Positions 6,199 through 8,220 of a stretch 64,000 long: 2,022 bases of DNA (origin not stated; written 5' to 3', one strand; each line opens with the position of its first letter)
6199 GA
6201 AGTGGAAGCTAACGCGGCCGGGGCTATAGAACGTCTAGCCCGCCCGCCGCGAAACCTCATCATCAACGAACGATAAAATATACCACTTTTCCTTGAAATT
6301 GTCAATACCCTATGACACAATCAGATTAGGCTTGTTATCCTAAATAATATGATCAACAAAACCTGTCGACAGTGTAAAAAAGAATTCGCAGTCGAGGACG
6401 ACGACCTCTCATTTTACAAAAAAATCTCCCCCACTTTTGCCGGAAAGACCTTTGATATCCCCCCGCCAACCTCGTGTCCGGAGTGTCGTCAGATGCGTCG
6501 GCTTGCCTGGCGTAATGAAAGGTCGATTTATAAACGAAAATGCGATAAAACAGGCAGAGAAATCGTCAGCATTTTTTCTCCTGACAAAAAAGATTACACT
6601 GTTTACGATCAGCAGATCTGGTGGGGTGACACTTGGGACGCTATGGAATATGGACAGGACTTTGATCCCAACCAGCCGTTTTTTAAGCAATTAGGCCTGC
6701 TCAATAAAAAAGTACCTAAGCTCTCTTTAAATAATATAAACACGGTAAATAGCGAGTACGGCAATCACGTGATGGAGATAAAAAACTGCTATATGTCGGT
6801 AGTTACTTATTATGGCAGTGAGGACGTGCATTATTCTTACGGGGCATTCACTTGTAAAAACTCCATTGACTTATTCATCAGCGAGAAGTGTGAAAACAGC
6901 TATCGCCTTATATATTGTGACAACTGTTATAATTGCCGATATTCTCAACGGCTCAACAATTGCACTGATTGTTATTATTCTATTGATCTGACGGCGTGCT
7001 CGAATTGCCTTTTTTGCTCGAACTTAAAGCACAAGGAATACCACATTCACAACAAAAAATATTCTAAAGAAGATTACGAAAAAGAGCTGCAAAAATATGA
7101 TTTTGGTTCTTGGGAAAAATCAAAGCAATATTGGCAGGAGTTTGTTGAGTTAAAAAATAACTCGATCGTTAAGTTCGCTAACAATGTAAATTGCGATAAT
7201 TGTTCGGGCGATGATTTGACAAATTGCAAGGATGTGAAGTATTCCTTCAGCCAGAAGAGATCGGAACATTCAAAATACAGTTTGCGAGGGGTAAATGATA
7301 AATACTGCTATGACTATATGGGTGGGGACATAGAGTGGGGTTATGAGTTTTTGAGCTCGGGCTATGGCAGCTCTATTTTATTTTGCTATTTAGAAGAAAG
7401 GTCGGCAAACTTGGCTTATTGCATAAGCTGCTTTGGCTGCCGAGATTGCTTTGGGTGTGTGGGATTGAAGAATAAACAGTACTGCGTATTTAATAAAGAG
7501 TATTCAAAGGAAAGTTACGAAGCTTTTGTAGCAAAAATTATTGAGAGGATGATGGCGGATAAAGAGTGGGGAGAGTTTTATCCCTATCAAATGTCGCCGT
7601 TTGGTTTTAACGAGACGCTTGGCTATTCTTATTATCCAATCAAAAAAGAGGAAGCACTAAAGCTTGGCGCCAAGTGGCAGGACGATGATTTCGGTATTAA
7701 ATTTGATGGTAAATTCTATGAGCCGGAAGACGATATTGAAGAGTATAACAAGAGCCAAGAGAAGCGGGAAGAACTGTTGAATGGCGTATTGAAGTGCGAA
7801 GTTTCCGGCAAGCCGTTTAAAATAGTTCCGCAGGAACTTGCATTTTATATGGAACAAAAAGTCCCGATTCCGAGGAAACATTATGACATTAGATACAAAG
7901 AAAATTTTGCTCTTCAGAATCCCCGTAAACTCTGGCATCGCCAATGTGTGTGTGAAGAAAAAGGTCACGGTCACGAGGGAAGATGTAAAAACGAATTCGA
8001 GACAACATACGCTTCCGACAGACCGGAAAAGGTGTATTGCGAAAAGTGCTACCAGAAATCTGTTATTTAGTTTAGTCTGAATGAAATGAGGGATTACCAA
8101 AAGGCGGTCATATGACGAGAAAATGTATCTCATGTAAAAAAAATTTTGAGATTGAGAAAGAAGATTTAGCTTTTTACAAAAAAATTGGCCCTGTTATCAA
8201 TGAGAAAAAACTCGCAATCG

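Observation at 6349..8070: Internal architecture: duplicated zinc-ribbon end modules plus two blocks of tandem 10-12-aa CxxC repeats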

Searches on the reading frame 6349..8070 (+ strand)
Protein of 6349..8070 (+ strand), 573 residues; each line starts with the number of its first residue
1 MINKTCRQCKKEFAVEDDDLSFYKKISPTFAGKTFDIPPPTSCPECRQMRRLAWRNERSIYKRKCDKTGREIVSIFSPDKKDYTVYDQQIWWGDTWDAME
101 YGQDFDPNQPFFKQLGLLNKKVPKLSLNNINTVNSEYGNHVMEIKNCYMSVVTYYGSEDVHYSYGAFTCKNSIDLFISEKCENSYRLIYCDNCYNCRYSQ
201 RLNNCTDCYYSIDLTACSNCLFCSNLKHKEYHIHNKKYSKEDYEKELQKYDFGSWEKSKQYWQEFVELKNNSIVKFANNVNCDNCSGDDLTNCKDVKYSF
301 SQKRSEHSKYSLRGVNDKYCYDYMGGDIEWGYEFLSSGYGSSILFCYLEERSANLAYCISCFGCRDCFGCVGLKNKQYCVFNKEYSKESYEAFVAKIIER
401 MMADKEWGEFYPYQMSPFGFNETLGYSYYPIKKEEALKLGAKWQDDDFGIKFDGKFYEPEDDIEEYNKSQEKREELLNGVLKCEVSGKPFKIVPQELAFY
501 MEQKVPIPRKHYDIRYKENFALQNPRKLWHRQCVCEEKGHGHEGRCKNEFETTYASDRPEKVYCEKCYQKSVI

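Call 3: search_protein_families(library=pfam, proteins=[window:6349-8070:+], max_evalue=10)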
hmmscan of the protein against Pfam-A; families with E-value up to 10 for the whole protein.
window:6349-8070:+ (573 aa): 2 families
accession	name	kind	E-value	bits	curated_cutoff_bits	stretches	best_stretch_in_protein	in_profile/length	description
PF13870.11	CCDC113_CCDC96_CC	-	0.079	13.1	31.6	1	220-281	12-73/177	CCDC113/CCDC96, coiled-coil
PF09723.15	Zn_ribbon_8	-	1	9.9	34.4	1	545-570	10-35/41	Zinc ribbon domain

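Call 4: search_protein_families(library=ncbifam, proteins=[window:6349-8070:+], max_evalue=10)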
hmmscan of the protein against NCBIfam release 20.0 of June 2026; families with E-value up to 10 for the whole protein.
window:6349-8070:+ (573 aa): 0 families

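Call 10: find_homologous_proteins(query=window:6349-8067:+, max_evalue=0.001)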
Query window:6349-8067:+ (573 aa): 2122 proteins with E <= 0.001 among 6706 candidates; the best 120 are listed.
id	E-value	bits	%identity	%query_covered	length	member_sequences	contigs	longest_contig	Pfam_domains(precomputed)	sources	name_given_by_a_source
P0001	0.0e+0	1249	100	92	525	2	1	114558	-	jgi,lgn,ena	-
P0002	5.4e-228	777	58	100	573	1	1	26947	-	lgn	-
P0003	7.5e-225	766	56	100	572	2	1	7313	-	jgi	-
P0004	7.8e-224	763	56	100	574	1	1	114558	-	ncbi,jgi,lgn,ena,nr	ncbi:MAG: hypothetical protein OEV37_01960 [Candidatus Berkelbacteria bacterium]|nr:hypothetical pro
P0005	1.4e-221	755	57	100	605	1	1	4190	-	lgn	-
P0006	3.7e-220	751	56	100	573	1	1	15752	-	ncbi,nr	ncbi:MAG: hypothetical protein NTZ65_00540 [Candidatus Berkelbacteria bacterium]|nr:hypothetical pro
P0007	6.3e-220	750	56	100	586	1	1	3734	-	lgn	-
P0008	6.2e-219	747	56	99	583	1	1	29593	-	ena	-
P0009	8.3e-217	740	55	100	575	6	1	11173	-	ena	-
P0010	5.1e-216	737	56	100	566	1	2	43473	-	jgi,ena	-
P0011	6.5e-216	737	55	99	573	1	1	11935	-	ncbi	-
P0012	2.0e-214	732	54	100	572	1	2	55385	-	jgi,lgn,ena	-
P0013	3.4e-214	731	55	100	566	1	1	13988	-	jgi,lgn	-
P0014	9.6e-214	730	54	100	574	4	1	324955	-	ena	-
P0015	1.7e-213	729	55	100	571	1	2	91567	-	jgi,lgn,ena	jgi:hypothetical protein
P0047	4.5e-184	632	50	100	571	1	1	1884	PF13451.13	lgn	-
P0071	2.0e-166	573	47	100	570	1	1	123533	-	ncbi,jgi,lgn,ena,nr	ncbi:MAG: hypothetical protein OEV37_00285 [Candidatus Berkelbacteria bacterium]|nr:hypothetical pro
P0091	1.6e-161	557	47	99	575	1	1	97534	-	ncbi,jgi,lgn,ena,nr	ncbi:MAG: hypothetical protein OEV37_00995 [Candidatus Berkelbacteria bacterium]|nr:hypothetical pro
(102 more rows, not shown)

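Call 17: search_solved_structures(query=A1, max_evalue=10, show_alignments=3)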
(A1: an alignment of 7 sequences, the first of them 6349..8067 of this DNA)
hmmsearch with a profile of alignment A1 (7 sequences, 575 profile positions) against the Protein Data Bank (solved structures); distinct sequences matched with E-value up to 10: 1.
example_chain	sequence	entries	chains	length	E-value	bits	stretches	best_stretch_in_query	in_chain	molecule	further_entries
1ezg_A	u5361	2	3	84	1.4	10.5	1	163-225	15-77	THERMAL HYSTERESIS PROTEIN ISOFORM YL-1 | Thermal hysteresis protein isoform YL-1 (2-14)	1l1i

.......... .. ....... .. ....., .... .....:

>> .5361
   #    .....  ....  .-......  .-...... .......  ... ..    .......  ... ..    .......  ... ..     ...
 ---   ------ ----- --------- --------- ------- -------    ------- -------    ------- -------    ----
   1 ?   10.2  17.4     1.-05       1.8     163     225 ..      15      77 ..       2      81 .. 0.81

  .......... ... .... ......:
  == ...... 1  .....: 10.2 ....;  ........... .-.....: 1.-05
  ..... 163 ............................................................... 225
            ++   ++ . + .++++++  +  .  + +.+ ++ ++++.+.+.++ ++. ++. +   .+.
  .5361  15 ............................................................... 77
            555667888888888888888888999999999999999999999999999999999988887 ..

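Call 21: search_protein_representatives(alignment_id=A1)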
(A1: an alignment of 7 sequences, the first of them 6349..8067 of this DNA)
Query: 7 sequences, 575 profile positions. Proteins with E-value up to 0.001 (for the whole library): 5240; up to 1e-10: 3697; up to 1e-30: 2181. The best 150 are listed.
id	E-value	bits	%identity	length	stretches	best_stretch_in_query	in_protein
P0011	3.1e-259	877.8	-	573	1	1-575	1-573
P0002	2.6e-257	871.4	-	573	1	1-575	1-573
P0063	3.7e-245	831.3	-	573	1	1-574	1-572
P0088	8.3e-245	830.1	-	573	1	4-575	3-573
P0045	1.6e-225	766.4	-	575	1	3-573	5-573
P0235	5.4e-219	744.9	-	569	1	4-575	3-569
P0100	6.5e-212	721.5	-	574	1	3-575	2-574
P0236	1.2e-211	720.6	-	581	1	1-575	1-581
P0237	2.3e-199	680.1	-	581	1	4-575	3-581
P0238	2.5e-199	680.0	-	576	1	1-570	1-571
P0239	1.5e-197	674.1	-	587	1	4-575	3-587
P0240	8.0e-196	668.4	-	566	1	4-574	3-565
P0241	1.1e-192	658.0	-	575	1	1-574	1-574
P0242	3.9e-191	652.9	-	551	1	3-574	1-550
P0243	2.3e-183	627.3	-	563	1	3-571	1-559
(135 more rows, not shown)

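Call 34: predict_structure(alignment_id=A2)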
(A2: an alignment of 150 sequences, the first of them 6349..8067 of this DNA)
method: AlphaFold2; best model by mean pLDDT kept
length: 573 residues; sequences in the alignment: 150
mean_pLDDT: 94.9   pTM: 0.91
mean pLDDT of the five models: 94.9, 92.5, 92.2, 91.9, 89.7
residues with pLDDT >= 90: 493; 70-90: 77; 50-70: 3; < 50: 0
segments of 3 or more residues with pLDDT < 50: none
pLDDT, mean of each block of 10 residues (from residue 1): 97 96 98 98 97 96 97 97 97 97 98 98 97 95 96 96 97 97 97 98 98 97 97 98 98 98 95 82 81 70 81 89 92 92 97 98 98 98 98 98 98 98 96 98 95 97 98 98 97 97 98 95 87 94 94 87 90 80
secondary structure, 60 per line:
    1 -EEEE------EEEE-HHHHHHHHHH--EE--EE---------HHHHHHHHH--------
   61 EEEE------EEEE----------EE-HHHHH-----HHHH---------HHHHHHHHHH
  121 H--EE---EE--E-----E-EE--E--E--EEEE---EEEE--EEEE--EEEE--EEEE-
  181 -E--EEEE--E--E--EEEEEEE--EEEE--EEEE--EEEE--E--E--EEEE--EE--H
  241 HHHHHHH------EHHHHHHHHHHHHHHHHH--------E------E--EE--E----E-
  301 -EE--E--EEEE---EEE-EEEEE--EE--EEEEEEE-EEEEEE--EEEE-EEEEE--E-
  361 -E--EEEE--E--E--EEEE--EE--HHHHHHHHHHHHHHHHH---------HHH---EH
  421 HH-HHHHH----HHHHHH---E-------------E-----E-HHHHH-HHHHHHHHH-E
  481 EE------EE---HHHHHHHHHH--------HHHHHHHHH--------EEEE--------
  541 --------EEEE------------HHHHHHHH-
elements in order: E2-5 E12-15 H17-26 H44-52 E61-64 E71-74 H88-92 H98-101 H111-121 E151-154 E158-161 E164-167 E170-173 E176-179 E185-188 E197-203 E206-209 E212-215 E218-221 E230-233 H240-247 H255-271 E309-312 E316-318 E320-324 E331-337 E339-344 E347-350 E352-356 E365-368 E377-380 H387-403 H424-428 H433-438 H464-468 H470-478 E480-482 H494-503 H512-520 E529-532 E549-552 H565-572

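Call 37: fold_search(model_id=the predicted structure, library=pdb)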
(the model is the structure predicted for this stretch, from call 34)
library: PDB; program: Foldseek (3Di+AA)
matches with E <= 10: 313; with E <= 0.001: 1
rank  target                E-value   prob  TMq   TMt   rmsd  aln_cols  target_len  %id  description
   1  3d8v                  8.4e-04  0.38  0.07  0.08  16.3       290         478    7  Crystal structure of GlmU from Mycobacterium tuberculosis in complex with uridine-diphosphate-N-acetylglucosamine (released 2009-03-10)
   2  4e79_A                1.2e-03  0.30  0.07  0.10  16.6       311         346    7  Structure of LpxD from Acinetobacter baumannii at 2.66A resolution (P4322 form) (released 2013-01-16)
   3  8iuf_G3               2.1e-03  0.87  0.10  0.16  13.7       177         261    8  Cryo-EM structure of Euglena gracilis super-complex I+III2+IV, composite (released 2024-02-28)
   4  2v0j                  2.6e-03  0.15  0.06  0.07  20.6       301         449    9  Characterization of Substrate Binding and Catalysis of the Potential Antibacterial Target N-acetylglucosamine-1-phosphat (released 2008-01-15)
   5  7kr9                  3.0e-03  0.44  0.09  0.10  20.8       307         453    6  Bifunctional enzyme GlmU bound to Zn(II) (released 2021-12-01)
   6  5vmk_C                3.7e-03  0.16  0.07  0.08  16.6       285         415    7  Crystal structure of a bifunctional GlmU UDP-N-acetylglucosamine diphosphorylase/glucosamine-1- phosphate N-acetyltran (released 2017-05-24)
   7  9dr4                  4.1e-03  0.18  0.07  0.08  17.8       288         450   10  Crystal structure of bifunctional GlmU from Staphylococcus aureus NCTC 8325 complexed with UTP, CoA and Glc 1-P (released 2025-05-14)
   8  3st8                  4.3e-03  0.28  0.08  0.09  17.1       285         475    7  Crystal structure of GlmU from Mycobacterium tuberculosis in complex with COENZYME A, GLUCOSAMINE 1-PHOSPHATE and URIDIN (released 2012-08-08)
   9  6ge9                  4.3e-03  0.14  0.06  0.07  17.6       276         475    6  Structure of Mycobacterium tuberculosis GlmU bound to Glc-1P and Ac-CoA (released 2018-05-02)
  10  1g97                  4.5e-03  0.72  0.11  0.13  19.0       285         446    9  S.PNEUMONIAE GLMU COMPLEXED WITH UDP-N-ACETYLGLUCOSAMINE AND MG2+ (released 2001-05-22)
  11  4ac3                  4.7e-03  0.90  0.10  0.12  12.4       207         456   10  S.pneumoniae GlmU in complex with an antibacterial inhibitor (released 2012-02-15)
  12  3spt                  5.3e-03  0.23  0.08  0.09  17.9       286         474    9  Crystal structure of GlmU from Mycobacterium tuberculosis in complex with ACETYL COENZYME A and URIDINE-DIPHOSPHATE-N-AC (released 2012-08-08)
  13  9dqf                  6.3e-03  0.18  0.07  0.08  17.6       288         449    8  Crystal structure of bifunctional GlmU from Staphylococcus aureus NCTC 8325 complexed with acetyl CoA and citrate (released 2025-05-14)
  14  3d98                  7.2e-03  0.82  0.10  0.13   8.3       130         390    7  Crystal structure of GlmU from Mycobacterium tuberculosis, ligand-free form (released 2009-03-10)
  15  1g95                  1.3e-02  0.16  0.07  0.08  17.3       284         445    7  CRYSTAL STRUCTURE OF S.PNEUMONIAE GLMU, APO FORM (released 2001-05-22)
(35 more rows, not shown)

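Call 42: find_related_loci(query=A2, collection=genome_contigs, flank=6000)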
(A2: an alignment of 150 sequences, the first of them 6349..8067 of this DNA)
Query A2 (573 aa) in genome_contigs; peptide patterns used: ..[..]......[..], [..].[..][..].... (x = any residue, [..] = any of these).
600 stretches matched a pattern (row limit reached: there are more); 579 encode a relative of the query (tblastn E <= 1e-3); the best 80 are kept; 80 distinct loci.
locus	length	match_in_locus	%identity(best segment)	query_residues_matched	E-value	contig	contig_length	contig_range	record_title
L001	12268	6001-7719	53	1-573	0e+0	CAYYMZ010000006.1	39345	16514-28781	MAG TPA_asm: uncultured Candidatus Saccharibacteria bacterium isolate SRP178699_co1_616 genome assembly, contig: NODE_96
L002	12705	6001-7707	48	4-573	1e-173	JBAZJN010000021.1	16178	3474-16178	MAG: Patescibacteria group bacterium isolate SO_2017_LW4_120 scaffold_7007_c1_LW137-91_2017, whole genome shotgun sequen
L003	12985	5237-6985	45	1-573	2e-151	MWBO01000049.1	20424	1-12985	MAG: candidate division WS2 bacterium ADurb.Bin280 BWY43_contig000049, whole genome shotgun sequence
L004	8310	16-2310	44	1-569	1e-141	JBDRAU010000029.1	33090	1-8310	MAG: bacterium isolate MEGAHIT-group-1.1015 k141_6398269, whole genome shotgun sequence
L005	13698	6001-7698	40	2-572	2e-137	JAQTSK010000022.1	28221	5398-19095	MAG: Candidatus Peribacteraceae bacterium isolate STB_185 NODE_3574_length_28221_cov_4.424183_Sandtown_B, whole genome s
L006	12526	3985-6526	41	1-573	3e-134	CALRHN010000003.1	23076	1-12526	MAG: Candidatus Nomurabacteria bacterium isolate Ike-100m-35 genome assembly, contig: Ike-100-c762, whole genome shotgun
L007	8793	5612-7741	42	3-572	1e-133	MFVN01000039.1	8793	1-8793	MAG: Candidatus Nomurabacteria bacterium RIFCSPLOWO2_02_FULL_42_17 rifcsplowo2_02_scaffold_58111, whole genome shotgun s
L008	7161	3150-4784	38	2-572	2e-133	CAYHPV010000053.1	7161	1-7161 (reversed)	MAG TPA_asm: uncultured Candidatus Peribacteria bacterium isolate ERP119705_co15_16 genome assembly, contig: NODE_13117_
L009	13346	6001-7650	39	2-572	2e-132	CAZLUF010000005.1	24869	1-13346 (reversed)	MAG TPA_asm: uncultured Candidatus Peribacteria bacterium isolate SRP278252_co2_102 genome assembly, contig: NODE_3978_l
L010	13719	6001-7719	40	4-572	2e-131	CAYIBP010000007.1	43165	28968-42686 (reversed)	MAG TPA_asm: uncultured Candidatus Saccharibacteria bacterium isolate ERP119705_co1_115 genome assembly, contig: NODE_72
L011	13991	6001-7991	40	4-573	4e-130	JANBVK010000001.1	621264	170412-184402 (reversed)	MAG: Patescibacteria group bacterium isolate AMOR_Bin_147 NODE_1_length_621264_cov_13.613588, whole genome shotgun seque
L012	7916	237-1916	39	2-572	4e-130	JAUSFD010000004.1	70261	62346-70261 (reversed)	MAG: Candidatus Peregrinibacteria bacterium isolate E14_maxbin.275 E14_k141_15099, whole genome shotgun sequence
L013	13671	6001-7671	39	2-572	3e-130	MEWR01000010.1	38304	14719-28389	MAG: Candidatus Abawacabacteria bacterium RBG_16_42_10 RBG_16_scaffold_2010, whole genome shotgun sequence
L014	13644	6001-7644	37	1-572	5e-130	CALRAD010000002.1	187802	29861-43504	MAG: Candidatus Peribacteria bacterium isolate MaH-04nov19-275 genome assembly, contig: MaH-04nov19-C52, whole genome sh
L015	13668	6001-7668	38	4-572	4e-130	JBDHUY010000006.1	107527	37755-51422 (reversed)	MAG: Candidatus Gracilibacteria bacterium isolate AS-MICRO-OLR.153 NODE_451_length_107527_cov_12.834721, whole genome sh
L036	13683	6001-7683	35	2-572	2e-123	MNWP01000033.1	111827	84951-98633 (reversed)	MAG: Candidatus Peregrinibacteria bacterium CG1_02_54_53 cg1_0.2_scaffold_200_c, whole genome shotgun sequence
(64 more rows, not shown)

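Call 53: search_protein_families(library=pfam, proteins=[P0047], max_evalue=0.1)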
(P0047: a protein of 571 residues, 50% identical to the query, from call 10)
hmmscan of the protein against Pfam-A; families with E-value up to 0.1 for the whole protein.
P0047 (571 aa): 1 family
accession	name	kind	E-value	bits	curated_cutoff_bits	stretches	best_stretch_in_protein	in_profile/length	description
PF13451.12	zf_Tbcl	-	6.7e-06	26.4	24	1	4-53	5-46/48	Probable treble clef domain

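Call 62: search_protein_families(library=pfam, proteins=[L002:3834-5939:+], max_evalue=0.001)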
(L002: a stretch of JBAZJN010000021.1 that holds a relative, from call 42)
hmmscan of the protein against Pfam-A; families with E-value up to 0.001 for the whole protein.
L002:3834-5939:+ (701 aa): 3 families
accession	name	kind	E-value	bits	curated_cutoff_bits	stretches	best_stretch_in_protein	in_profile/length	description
PF12696.13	TraG-D_C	-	1.2e-06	28.9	22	1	537-601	1-69/126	TraM recognition site of TraD and TraG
PF10412.15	TrwB_AAD_bind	-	5.5e-06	26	20.5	1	285-580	12-289/387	Type IV secretion-system coupling protein DNA-binding domain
PF01935.23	DUF87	-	1.5e-05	25.6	23.2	1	288-327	23-63/220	Helicase HerA, central domain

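Call 63: search_protein_families(library=padloc, proteins=[window:6349-8067:+], max_evalue=0.01)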
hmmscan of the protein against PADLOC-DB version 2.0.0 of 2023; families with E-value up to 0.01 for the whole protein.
window:6349-8067:+ (573 aa): 0 families

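Call 64: search_protein_families(library=phrogs, proteins=[window:6349-8067:+], max_evalue=0.01)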
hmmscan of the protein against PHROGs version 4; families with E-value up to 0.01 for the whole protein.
window:6349-8067:+ (573 aa): 1 family
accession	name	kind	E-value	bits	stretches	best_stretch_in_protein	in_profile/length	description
phrog_15341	-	unknown function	6.4e-06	26.8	1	155-229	73-136/276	-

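Call 65: search_dna_similar(query=window:6349-8067:+, collection=phages, mode=protein, max_evalue=0.001, max_rows=20)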
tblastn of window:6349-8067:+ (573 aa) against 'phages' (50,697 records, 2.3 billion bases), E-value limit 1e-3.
No match.
